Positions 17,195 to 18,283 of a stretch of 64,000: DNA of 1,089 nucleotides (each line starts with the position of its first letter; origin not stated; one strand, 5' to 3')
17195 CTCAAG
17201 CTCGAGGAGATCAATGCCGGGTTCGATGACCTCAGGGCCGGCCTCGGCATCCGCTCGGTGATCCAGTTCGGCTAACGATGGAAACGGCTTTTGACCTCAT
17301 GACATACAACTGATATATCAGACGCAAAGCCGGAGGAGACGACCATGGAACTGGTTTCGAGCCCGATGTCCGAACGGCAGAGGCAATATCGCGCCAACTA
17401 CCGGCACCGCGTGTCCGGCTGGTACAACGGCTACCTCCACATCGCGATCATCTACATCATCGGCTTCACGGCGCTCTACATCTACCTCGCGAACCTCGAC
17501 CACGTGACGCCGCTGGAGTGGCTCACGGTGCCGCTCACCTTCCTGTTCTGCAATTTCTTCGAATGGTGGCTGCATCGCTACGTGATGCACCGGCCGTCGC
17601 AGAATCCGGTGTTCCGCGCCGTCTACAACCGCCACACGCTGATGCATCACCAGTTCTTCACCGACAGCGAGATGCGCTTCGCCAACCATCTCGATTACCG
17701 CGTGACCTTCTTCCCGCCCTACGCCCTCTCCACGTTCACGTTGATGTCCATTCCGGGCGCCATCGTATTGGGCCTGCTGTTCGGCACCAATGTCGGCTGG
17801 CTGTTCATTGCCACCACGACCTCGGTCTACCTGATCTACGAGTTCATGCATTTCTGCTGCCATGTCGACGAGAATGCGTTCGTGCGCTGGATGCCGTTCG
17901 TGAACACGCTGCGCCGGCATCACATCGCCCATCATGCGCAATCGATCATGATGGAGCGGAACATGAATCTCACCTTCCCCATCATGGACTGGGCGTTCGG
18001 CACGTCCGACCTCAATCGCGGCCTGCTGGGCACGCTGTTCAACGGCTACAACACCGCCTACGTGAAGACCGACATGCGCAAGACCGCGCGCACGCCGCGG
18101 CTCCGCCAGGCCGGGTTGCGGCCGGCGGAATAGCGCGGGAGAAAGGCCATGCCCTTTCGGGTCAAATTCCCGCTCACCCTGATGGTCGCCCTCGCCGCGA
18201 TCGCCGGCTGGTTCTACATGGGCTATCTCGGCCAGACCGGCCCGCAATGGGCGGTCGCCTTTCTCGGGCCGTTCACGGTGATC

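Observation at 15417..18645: GntR regulon defined by two identical operators: ADH, desaturase, micro-membrane protein and DUF6166-like protein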

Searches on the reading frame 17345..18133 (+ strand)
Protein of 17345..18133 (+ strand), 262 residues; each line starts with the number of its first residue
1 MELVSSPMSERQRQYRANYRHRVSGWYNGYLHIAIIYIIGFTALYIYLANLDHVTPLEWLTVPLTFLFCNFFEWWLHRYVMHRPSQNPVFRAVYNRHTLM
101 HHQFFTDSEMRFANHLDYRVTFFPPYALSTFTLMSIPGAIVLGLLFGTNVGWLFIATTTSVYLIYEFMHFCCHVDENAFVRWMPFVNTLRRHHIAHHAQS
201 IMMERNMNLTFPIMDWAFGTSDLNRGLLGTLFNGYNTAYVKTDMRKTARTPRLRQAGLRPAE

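Call 7: search_protein_families(library=pfam, proteins=[window:17345-18133:+], max_evalue=0.01)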
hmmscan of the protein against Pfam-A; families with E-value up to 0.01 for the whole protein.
window:17345-18133:+ (262 aa): 1 family
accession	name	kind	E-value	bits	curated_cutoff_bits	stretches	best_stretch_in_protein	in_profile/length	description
PF04116.19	FA_hydroxylase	-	1.3e-08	35.7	31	1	64-220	3-132/132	Fatty acid hydroxylase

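Call 8: search_protein_families(library=ncbifam, proteins=[window:17345-18133:+], max_evalue=0.01)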
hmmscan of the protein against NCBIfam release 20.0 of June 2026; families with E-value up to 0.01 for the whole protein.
window:17345-18133:+ (262 aa): 1 family
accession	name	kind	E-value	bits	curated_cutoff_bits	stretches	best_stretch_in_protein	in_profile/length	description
NF047868.1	TrhA_N_extend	domain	3e-09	36.9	200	1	46-221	31-227/269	TrhA extension/companion domain-containing protein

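Call 12: find_homologous_proteins(query=window:17345-18133:+)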
Query window:17345-18133:+ (262 aa): 1891 proteins with E <= 0.001 among 2335 candidates; the best 120 are listed.
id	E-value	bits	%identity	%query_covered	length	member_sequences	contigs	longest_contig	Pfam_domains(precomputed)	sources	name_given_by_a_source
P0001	2.5e-166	570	93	100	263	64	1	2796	PF04116.20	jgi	jgi:hypothetical protein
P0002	1.9e-164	564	91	100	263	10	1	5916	PF04116.20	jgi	jgi:hypothetical protein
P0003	4.3e-154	530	87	100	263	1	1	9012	PF04116.20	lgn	-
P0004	7.5e-145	499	80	100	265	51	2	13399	PF04116.20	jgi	jgi:hypothetical protein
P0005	7.7e-145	499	82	97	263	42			PF04116.20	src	-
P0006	6.1e-144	496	82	96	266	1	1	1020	PF04116.20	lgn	-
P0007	2.7e-143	494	81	100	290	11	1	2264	PF04116.20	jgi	jgi:hypothetical protein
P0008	9.6e-143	493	79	100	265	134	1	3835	PF04116.20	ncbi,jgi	jgi:hypothetical protein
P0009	1.1e-142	492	80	100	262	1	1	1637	PF04116.20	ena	-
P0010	1.4e-142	492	77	100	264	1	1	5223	PF04116.20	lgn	-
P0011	5.6e-142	490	79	100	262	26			PF04116.20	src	-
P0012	1.0e-141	489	81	94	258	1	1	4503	PF04116.20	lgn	-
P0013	1.0e-141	489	78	100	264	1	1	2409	PF04116.20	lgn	-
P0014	1.4e-141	489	81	96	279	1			PF04116.20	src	-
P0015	1.8e-140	485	78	100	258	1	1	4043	PF04116.20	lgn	-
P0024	8.3e-139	480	79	100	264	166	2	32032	PF04116.20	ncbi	ncbi:MAG TPA: sterol desaturase family protein [Hansschlegelia sp.]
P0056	9.8e-133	460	75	100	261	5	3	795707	PF04116.20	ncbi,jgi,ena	jgi:hypothetical protein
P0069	2.9e-131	455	74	98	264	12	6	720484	PF04116.20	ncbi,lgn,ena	-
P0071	9.2e-131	453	74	100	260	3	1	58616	PF04116.20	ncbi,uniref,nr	ncbi:sterol desaturase family protein [Reyranella sp. CPCC 100927]|uniref:sterol desaturase family p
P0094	2.8e-129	448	75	100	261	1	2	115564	PF04116.20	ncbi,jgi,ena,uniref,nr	ncbi:MAG TPA: sterol desaturase family protein [Bradyrhizobium sp.]|uniref:sterol desaturase family 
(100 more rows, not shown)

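Call 13: find_related_loci(query=window:17345-18133:+, collection=genome_contigs, flank=5000)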
Query window:17345-18133:+ (262 aa) in genome_contigs; peptide patterns used: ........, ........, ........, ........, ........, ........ (x = any residue, [..] = any of these).
600 stretches matched a pattern (row limit reached: there are more); 595 encode a relative of the query (tblastn E <= 1e-3); the best 80 are kept; 80 distinct loci.
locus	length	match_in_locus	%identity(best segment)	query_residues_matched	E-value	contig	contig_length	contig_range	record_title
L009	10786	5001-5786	94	1-262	4e-170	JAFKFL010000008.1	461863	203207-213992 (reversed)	MAG: Alphaproteobacteria bacterium isolate SCN18_14_9_16_R2_B_64_15 SCN18_14_9_16_R2_B_scaffold_22, whole genome shotgun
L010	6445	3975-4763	93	1-262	6e-169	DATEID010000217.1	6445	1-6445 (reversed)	MAG TPA_asm: Reyranella sp. isolate SMAG_U8828 k141_221031, whole genome shotgun sequence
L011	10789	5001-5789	91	1-262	9e-165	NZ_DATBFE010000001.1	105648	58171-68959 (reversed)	MAG: Reyranella sp. isolate SMAG_U3803 k141_5906896, whole genome shotgun sequence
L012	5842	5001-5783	85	1-262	8e-155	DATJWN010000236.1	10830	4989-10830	MAG TPA_asm: Reyranella sp. isolate SMAG_U15100 k141_1210365, whole genome shotgun sequence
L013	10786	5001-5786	82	1-262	2e-151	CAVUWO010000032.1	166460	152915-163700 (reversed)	MAG: uncultured proteobacterium isolate MFD05580.bin.2.85 genome assembly, contig: contig_9539, whole genome shotgun seq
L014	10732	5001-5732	84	1-244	6e-144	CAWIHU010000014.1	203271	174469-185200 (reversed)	MAG: uncultured proteobacterium isolate MFD03726.bin.2.167 genome assembly, contig: contig_68416, whole genome shotgun s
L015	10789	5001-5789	78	1-262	9e-144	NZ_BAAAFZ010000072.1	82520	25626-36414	Craurococcus roseus strain JCM 9933 sequence072, whole genome shotgun sequence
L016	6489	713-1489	82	1-262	3e-143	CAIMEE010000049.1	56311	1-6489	MAG: Enhydrobacter aerosaccus isolate VK_bin-4720 genome assembly, contig: bin-4720:049/622, whole genome shotgun sequen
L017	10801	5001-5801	78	1-262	5e-142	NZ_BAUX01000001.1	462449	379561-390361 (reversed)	Methylopila sp. Yamaguchi, whole genome shotgun sequence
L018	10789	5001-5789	79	1-262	2e-141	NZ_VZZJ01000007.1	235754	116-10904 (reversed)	Methylobacterium planeticum strain YIM 132548 Scaffold7, whole genome shotgun sequence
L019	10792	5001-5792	80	1-262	2e-141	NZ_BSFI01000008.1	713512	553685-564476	Hansschlegelia plantiphila strain VKM B-2347 soapdenovo_K_127_8, whole genome shotgun sequence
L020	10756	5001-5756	80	1-252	2e-141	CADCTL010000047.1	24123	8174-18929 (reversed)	MAG: uncultured Acetobacteraceae bacterium isolate AVDCRST_MAG04 genome assembly, contig: NODE138, whole genome shotgun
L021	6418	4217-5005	78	1-262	1e-141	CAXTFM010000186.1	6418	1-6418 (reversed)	MAG TPA_asm: uncultured Beijerinckiaceae bacterium isolate private_T1916_metawrap_bin.5 genome assembly, contig: private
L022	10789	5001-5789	77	1-262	1e-141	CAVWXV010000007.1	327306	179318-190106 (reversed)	MAG: uncultured Alphaproteobacteria bacterium isolate MFD03726.bin.2.27 genome assembly, contig: contig_40500, whole gen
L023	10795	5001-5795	78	1-262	2e-141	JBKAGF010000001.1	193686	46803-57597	MAG: Roseovarius sp. isolate Ske_MAG23 Ske_MAG23_0001, whole genome shotgun sequence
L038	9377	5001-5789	77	1-262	2e-139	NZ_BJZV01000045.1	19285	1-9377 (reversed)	Methylobacterium gnaphalii strain NBRC 107716 sequence045, whole genome shotgun sequence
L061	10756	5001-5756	77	1-252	7e-133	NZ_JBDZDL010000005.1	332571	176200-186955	Xanthobacter sp. VNH20 contig5, whole genome shotgun sequence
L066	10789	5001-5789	74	1-262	2e-132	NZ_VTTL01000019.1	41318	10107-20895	Xanthobacter oligotrophicus strain 29k NODE_19_length_41318, whole genome shotgun sequence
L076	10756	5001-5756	75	1-252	1e-131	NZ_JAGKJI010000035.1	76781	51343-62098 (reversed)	Bradyrhizobium cenepequi strain CNPSo 4026 scaffold_34, whole genome shotgun sequence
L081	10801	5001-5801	71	1-262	6e-131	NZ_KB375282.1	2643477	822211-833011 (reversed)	Afipia broomeae ATCC 49717 supercont1.1, whole genome shotgun sequence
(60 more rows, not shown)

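Call 17: search_protein_families(library=pfam, proteins=[L023:3406-4800:-, L023:5878-6249:+, L023:7965-8747:+, L023:9596-10732:+, L018:1608-2501:+, L018:3465-4928:-, L018:5856-6245:+, L018:6839-9736:-, L018:571-1596:+], max_evalue=0.001)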
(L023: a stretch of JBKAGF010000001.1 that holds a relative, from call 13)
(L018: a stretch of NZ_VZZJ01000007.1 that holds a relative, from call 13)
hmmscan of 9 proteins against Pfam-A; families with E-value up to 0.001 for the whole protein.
L023:3406-4800:- (464 aa): 0 families

L023:5878-6249:+ (123 aa): 0 families

L023:7965-8747:+ (260 aa): 7 families
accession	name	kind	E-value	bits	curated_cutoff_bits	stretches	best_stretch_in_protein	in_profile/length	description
PF00561.26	Abhydrolase_1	-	1.1e-25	91.1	25.8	2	29-129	1-102/245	alpha/beta hydrolase fold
PF12697.13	Abhydrolase_6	-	4.2e-22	80.3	26.3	1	31-245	1-216/217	Alpha/beta hydrolase family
PF12146.15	Hydrolase_4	-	6e-14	52.4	27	1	29-131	5-111/239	Serine aminopeptidase, S33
PF08386.16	Abhydrolase_4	-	5.7e-06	26.8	21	1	180-237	20-77/103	TAP-like protein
PF00975.26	Thioesterase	-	6.4e-06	27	26.4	1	30-114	2-85/226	Thioesterase domain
PF00326.27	Peptidase_S9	-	8.4e-05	22.6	22.6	0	193-233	143-187/213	Prolyl oligopeptidase family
PF06821.19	Ser_hydrolase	-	0.00056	20.3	22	0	81-243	41-163/172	Serine hydrolase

L023:9596-10732:+ (378 aa): 0 families

L018:1608-2501:+ (297 aa): 0 families

L018:3465-4928:- (487 aa): 0 families

L018:5856-6245:+ (129 aa): 0 families

L018:6839-9736:- (965 aa): 3 families
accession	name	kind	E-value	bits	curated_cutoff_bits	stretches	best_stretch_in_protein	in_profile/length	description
PF02738.23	MoCoBD_1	-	3.1e-56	190.7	27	1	384-607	15-244/244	Molybdopterin cofactor-binding domain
PF20256.3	MoCoBD_2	-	3.1e-54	184.8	27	1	630-907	2-283/283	Molybdopterin cofactor-binding domain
PF01315.27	Ald_Xan_dh_C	-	1.1e-15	58.3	31.3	1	247-355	1-107/110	Aldehyde oxidase and xanthine dehydrogenase, a/b hammerhead domain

L018:571-1596:+ (341 aa): 1 family
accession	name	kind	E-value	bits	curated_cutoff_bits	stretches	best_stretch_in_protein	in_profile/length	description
PF01145.31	Band_7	-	9.2e-08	32.8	23.6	1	21-191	9-165/176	SPFH domain / Band 7 family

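Call 18: find_encoding_contigs(protein=P0024, flank=7000, max_places=2)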
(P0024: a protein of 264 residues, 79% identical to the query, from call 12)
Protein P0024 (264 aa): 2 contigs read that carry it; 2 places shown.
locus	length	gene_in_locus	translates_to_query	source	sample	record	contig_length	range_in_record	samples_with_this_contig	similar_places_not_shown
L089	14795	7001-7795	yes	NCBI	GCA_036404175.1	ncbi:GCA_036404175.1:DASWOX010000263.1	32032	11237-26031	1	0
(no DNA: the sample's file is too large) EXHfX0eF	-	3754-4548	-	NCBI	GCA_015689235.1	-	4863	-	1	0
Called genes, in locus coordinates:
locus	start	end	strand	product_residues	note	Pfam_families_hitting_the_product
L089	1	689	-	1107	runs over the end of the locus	PF08379:Bact_transglu_N, PF01841:Transglut_core, PF09899:DUF2126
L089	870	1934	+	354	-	PF10005:Zn_ribbon_DZR_6, PF15887:Peptidase_Mx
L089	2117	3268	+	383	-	PF01408:GFO_IDH_MocA, PF22725:GFO_IDH_MocA_C3, PF02894:GFO_IDH_MocA_C (weak)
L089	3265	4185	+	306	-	PF20102:DUF6492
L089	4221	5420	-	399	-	PF01053:Cys_Met_Meta_PP, PF00155:Aminotran_1_2, PF00266:Aminotran_5 (weak)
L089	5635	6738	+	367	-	PF06559:DCD_N, PF22769:DCD, PF22569:DCD_C, PF22769:DCD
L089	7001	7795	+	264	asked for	PF04116:FA_hydroxylase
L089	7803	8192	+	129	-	-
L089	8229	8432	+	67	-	-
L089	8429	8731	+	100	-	PF19663:DUF6166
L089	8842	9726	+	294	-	PF02548:Pantoate_transf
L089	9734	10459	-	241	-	PF00392:GntR, PF07729:FCD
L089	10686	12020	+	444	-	PF00083:Sugar_tr, PF07690:MFS_1, PF06779:MFS_4 (faint), PF07690:MFS_1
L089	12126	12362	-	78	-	-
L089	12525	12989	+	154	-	PF07080:DUF1348, PF12680:SnoaL_2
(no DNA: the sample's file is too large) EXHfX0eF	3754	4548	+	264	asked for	PF04116:FA_hydroxylase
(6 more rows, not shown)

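Call 19: find_encoding_contigs(protein=P0071, flank=7000, max_places=2)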
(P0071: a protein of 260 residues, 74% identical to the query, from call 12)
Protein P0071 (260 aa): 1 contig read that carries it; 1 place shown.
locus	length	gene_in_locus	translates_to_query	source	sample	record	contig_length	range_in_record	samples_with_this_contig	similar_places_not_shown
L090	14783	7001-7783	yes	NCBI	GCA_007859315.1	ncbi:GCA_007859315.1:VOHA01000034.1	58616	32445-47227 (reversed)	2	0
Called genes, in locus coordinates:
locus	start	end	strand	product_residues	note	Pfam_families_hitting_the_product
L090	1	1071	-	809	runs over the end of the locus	PF02190:LON_substr_bdg, PF00004:AAA, PF07728:AAA_5, PF22667:Lon_lid, PF05362:Lon_C, PF13541:ChlI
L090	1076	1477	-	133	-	-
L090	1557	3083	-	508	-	PF13347:MFS_2 (weak), PF07690:MFS_1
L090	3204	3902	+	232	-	PF00392:GntR, PF07729:FCD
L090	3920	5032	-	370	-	PF08240:ADH_N, PF16912:Glu_dehyd_C, PF00107:ADH_zinc_N, PF13602:ADH_zinc_N_2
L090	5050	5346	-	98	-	PF19663:DUF6166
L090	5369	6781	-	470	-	PF00083:Sugar_tr, PF07690:MFS_1, PF06779:MFS_4, PF07690:MFS_1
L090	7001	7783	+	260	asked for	PF04116:FA_hydroxylase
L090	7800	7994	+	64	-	-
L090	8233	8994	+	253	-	PF00392:GntR, PF07702:UTRA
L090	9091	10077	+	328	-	PF03401:TctC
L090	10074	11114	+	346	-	PF02668:TauD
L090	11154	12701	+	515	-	PF00221:Lyase_aromatic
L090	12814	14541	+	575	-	PF17391:Urocanase_N, PF01175:Urocanase, PF17392:Urocanase_C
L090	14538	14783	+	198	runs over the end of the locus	PF05962:HutD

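Call 30: search_dna_similar(query=window:17345-18133:+, collection=plasmids, mode=protein, max_rows=40, rows=spread)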
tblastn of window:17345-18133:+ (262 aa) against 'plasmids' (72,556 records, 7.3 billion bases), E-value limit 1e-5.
Records with a match: 24; places in all: 25; records where one place covers at least 80% of the query: 23.
Best place of each record, by identity: 60-80% 4; <60% 20.
By first word of the organism name: Cupriavidus 8; Paraburkholderia 3; Dinoroseobacter 3; Azospirillum 2; Hydrogenophaga 2; Caballeronia 2; Methylobacterium 1; Indioceanicola 1; Halomonas 1; Burkholderia 1.
By predicted mobility (MOB-suite, as given by PLSDB): non-mobilizable 14; conjugative 7; mobilizable 3.
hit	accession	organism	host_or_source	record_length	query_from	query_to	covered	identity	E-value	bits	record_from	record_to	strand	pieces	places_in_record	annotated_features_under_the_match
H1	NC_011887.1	Methylobacterium nodulans ORS 2060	-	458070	1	262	100%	79.8%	8e-139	437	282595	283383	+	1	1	sterol desaturase family protein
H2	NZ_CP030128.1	Indioceanicola profundi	sediment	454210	1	252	96%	75.8%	9e-126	400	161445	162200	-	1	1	sterol desaturase family protein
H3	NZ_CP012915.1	Azospirillum brasilense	Digitaria eriantha,microbe,root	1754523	2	251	95%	68.0%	1e-117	377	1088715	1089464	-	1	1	none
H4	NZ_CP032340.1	Azospirillum brasilense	soil sample,Agricultural field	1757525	2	251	95%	68.0%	1e-117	377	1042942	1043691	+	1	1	none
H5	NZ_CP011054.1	Halomonas sp. KO116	Nile Delta Mediterranean Sea surface ...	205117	1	261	100%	53.6%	3e-91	301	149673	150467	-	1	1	sterol desaturase family protein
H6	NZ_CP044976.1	Hydrogenophaga sp. PBL-H3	-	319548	1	261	100%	52.5%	9e-87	288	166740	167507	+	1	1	sterol desaturase family protein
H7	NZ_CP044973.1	Hydrogenophaga sp. PBL-H3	-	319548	1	261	100%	52.5%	9e-87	288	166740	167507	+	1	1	sterol desaturase family protein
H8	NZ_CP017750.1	Cupriavidus sp. USMAA2-4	cell culture,Sungai Pinang, Penang, ...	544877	1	252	96%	54.0%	2e-82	276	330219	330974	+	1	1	sterol desaturase family protein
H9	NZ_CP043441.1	Cupriavidus campinensis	cell culture,soil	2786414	8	252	94%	48.6%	1e-68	236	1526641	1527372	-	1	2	none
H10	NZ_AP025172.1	Cupriavidus sp. P-10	-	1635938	8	252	94%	47.8%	1e-63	222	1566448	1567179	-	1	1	none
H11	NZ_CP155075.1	Paraburkholderia sp. PREW-6R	single cell,Phlox subulata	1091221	5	246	92%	44.9%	2e-66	229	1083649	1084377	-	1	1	none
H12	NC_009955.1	Dinoroseobacter shibae DFL 12 = DSM 16493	-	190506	9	245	90%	39.3%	2e-55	198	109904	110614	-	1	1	sterol desaturase family protein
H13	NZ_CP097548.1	Dinoroseobacter shibae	Alexandrium ostenfeldii,pure culture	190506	9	245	90%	39.3%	2e-55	198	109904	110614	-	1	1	sterol desaturase family protein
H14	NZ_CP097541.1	Dinoroseobacter shibae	Prorocentrum lima,pure culture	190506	9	245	90%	39.3%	2e-55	198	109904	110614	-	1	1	sterol desaturase family protein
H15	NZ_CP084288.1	Caballeronia zhejiangensis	Anasa tristis,Cell culture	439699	8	262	97%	35.8%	6e-42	159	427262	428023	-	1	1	sterol desaturase family protein | LysR substrate-binding domain-containing protein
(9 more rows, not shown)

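Call 32: get_annotated_region(hit=H3, flank=8000)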
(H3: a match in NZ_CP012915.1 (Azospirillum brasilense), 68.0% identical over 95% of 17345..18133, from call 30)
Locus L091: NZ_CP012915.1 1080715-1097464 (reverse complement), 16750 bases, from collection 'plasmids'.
description: Azospirillum brasilense strain Sp 7 plasmid ABSP7_p1, complete sequence
organism: Azospirillum brasilense (NCBI taxid 192)
taxonomy: Bacteria; Pseudomonadota; Alphaproteobacteria; Rhodospirillales; Azospirillaceae; Azospirillum; Azospirillum brasilense
host: -; source: Digitaria eriantha,microbe,root; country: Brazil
typing (MOB-suite, as given by PLSDB): non-mobilizable; replicon rep_cluster_622
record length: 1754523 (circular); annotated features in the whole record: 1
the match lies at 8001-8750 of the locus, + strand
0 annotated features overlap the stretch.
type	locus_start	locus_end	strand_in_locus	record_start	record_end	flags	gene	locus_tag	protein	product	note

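Call 33: get_annotated_region(hit=H5, flank=8000)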
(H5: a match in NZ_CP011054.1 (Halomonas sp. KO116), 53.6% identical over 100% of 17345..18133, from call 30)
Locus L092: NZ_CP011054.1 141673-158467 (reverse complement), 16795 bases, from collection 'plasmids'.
description: Halomonas sp. KO116 plasmid unnamed2, complete sequence
organism: Halomonas sp. KO116 (NCBI taxid 1504981)
taxonomy: Bacteria; Pseudomonadota; Gammaproteobacteria; Oceanospirillales; Halomonadaceae; Halomonas; Halomonas sp. KO116
host: -; source: Nile Delta Mediterranean Sea surface water; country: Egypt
typing (MOB-suite, as given by PLSDB): non-mobilizable; replicon rep_cluster_709
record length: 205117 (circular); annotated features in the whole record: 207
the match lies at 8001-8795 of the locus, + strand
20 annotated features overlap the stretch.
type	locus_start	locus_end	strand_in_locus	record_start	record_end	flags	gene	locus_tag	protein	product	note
CDS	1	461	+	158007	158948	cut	-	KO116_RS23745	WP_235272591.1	KorB domain-containing protein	-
CDS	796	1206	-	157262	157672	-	-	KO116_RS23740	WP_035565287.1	hypothetical protein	-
CDS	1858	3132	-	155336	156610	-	-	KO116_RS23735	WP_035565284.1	Y-family DNA polymerase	-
CDS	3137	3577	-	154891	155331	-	umuD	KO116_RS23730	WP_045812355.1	translesion error-prone DNA polymerase V autoproteolytic subunit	-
CDS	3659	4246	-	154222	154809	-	-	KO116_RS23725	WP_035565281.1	hypothetical protein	-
CDS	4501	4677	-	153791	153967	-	-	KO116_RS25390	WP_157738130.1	hypothetical protein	-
CDS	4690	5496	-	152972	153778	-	-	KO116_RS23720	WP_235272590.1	thioredoxin domain-containing protein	-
CDS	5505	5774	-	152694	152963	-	-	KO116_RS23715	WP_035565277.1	hypothetical protein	-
CDS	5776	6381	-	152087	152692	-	-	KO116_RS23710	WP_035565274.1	hypothetical protein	-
CDS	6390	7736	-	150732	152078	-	-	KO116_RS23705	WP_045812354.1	IS1380 family transposase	-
CDS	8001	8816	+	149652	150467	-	-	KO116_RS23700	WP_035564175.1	sterol desaturase family protein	GO:0008610 - lipid biosynthetic process [Evidence IEA]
CDS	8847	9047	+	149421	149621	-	-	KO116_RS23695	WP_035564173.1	hypothetical protein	-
CDS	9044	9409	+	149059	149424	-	-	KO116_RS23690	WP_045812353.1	DUF6166 domain-containing protein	-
CDS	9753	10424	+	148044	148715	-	-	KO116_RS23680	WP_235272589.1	GntR family transcriptional regulator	-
CDS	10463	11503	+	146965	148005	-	dctP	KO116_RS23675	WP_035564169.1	TRAP transporter substrate-binding protein DctP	GO:0055085 - transmembrane transport [Evidence IEA]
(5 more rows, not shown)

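Call 34: search_solved_structures(query=L092:10463-11503:+, max_evalue=1e-20)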
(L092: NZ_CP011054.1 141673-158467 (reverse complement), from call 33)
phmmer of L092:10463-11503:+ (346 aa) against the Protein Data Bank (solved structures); distinct sequences matched with E-value up to 1e-20: 0.

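Call 35: search_solved_structures(query=L081:3527-4801:-, max_evalue=1e-10)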
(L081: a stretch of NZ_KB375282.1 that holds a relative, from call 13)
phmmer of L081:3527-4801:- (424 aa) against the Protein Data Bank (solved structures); distinct sequences matched with E-value up to 1e-10: 7.
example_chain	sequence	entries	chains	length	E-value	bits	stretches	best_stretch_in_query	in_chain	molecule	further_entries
3i45_A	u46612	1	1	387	5.9e-27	97.7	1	59-332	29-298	Twin-arginine translocation pathway signal protein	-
8tg1_A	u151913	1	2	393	5.8e-16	61.5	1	32-364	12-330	Extracellular ligand-binding receptor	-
4ey3_A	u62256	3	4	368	1.4e-15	60.3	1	33-364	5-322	Twin-arginine translocation pathway signal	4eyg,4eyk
4q6w_A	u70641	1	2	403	8.2e-15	57.7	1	16-321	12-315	Putative leu/ile/val-binding protein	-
4mpt_A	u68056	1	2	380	3.5e-13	52.4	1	35-321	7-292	Putative leu/ile/val-binding protein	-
4zpj_A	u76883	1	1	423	4.1e-13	52.1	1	17-314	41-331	Extracellular ligand-binding receptor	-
4n0q_A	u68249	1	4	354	1.4e-12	50.4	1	35-337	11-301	Leu/Ile/Val-binding protein homolog 3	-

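Call 36: get_annotated_region(hit=H6, flank=9000)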
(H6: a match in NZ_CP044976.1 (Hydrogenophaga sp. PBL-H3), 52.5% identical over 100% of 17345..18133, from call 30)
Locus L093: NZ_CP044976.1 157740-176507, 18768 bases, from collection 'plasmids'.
description: Hydrogenophaga sp. PBL-H3 substr. PBL-H3(B2) plasmid pPBL-H3_B2-1, complete sequence
organism: Hydrogenophaga sp. PBL-H3 (NCBI taxid 434010)
taxonomy: Bacteria; Pseudomonadota; Betaproteobacteria; Burkholderiales; Comamonadaceae; Hydrogenophaga; Hydrogenophaga sp. PBL-H3
host: -; source: -; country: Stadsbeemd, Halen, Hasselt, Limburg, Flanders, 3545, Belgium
typing (MOB-suite, as given by PLSDB): conjugative; replicon rep_cluster_2238; relaxase MOBP; mating-pair formation MPF_T
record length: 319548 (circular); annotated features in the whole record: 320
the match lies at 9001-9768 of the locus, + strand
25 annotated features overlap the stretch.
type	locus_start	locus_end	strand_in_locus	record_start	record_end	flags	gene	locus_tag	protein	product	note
CDS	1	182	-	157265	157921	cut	-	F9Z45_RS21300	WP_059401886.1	GntR family transcriptional regulator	-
CDS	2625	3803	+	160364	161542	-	-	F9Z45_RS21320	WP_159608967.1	ABC transporter substrate-binding protein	-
CDS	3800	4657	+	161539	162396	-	-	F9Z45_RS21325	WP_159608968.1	branched-chain amino acid ABC transporter permease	GO:0015803 - branched-chain amino acid transport [Evidence IEA]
CDS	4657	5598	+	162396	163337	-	-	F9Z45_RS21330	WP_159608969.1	branched-chain amino acid ABC transporter permease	GO:0015803 - branched-chain amino acid transport [Evidence IEA]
CDS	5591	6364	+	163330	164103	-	-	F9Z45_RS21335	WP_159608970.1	ABC transporter ATP-binding protein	-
CDS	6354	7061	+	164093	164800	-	-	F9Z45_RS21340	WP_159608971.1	ABC transporter ATP-binding protein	-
CDS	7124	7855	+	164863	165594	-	-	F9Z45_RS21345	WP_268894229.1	SDR family oxidoreductase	-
CDS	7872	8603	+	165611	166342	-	-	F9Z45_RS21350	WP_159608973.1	alpha/beta hydrolase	-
CDS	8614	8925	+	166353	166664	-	-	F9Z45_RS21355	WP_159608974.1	DUF6166 domain-containing protein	-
CDS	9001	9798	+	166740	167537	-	-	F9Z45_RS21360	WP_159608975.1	sterol desaturase family protein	GO:0008610 - lipid biosynthetic process [Evidence IEA]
CDS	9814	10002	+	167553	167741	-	-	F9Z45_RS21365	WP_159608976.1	hypothetical protein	-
CDS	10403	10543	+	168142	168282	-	-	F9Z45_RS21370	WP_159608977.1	hypothetical protein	-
CDS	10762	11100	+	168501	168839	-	-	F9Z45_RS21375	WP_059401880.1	transposase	GO:0006313 - DNA transposition [Evidence IEA]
CDS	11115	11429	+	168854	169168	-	tnpB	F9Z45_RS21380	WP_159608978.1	IS66 family insertion sequence element accessory protein TnpB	-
CDS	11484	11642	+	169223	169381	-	-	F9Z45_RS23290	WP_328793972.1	hypothetical protein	-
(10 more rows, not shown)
